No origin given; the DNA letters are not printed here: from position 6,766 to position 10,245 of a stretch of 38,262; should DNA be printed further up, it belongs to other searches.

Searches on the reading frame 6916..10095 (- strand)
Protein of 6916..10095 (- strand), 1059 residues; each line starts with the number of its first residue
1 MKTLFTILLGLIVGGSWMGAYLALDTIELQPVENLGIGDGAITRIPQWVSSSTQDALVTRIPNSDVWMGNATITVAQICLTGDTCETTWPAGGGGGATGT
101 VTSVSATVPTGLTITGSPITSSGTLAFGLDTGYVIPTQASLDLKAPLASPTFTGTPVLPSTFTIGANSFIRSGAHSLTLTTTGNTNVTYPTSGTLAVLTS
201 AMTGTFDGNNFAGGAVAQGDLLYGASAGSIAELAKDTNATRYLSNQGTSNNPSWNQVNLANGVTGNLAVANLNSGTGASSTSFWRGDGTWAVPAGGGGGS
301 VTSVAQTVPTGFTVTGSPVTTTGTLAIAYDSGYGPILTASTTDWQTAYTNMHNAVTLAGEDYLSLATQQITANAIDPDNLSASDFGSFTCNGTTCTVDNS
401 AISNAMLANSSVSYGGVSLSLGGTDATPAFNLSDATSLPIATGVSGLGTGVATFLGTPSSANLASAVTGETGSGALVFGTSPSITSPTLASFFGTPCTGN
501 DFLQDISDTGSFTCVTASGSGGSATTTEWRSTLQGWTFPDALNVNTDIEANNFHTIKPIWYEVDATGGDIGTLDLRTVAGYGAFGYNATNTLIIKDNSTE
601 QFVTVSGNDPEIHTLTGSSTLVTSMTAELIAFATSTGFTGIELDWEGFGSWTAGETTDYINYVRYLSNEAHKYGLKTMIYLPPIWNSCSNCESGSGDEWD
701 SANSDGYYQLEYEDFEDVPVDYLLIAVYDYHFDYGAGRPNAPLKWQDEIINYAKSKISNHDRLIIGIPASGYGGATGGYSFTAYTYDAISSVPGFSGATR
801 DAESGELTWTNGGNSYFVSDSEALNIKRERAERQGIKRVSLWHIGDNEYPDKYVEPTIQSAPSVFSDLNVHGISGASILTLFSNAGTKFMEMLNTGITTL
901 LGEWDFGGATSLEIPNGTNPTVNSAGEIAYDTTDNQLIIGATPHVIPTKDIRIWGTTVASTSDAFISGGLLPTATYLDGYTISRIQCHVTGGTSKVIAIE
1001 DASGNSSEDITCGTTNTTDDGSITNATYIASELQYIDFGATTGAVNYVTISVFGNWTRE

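Call 44: search_protein_families(library=phrogs, proteins=[window:6916-10095:-], max_evalue=0.001)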
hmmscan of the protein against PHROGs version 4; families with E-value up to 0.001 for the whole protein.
window:6916-10095:- (1059 aa): 1 family
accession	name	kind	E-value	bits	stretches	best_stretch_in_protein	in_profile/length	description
phrog_3432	-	tail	2.8e-08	33.4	1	634-771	105-225/812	minor tail protein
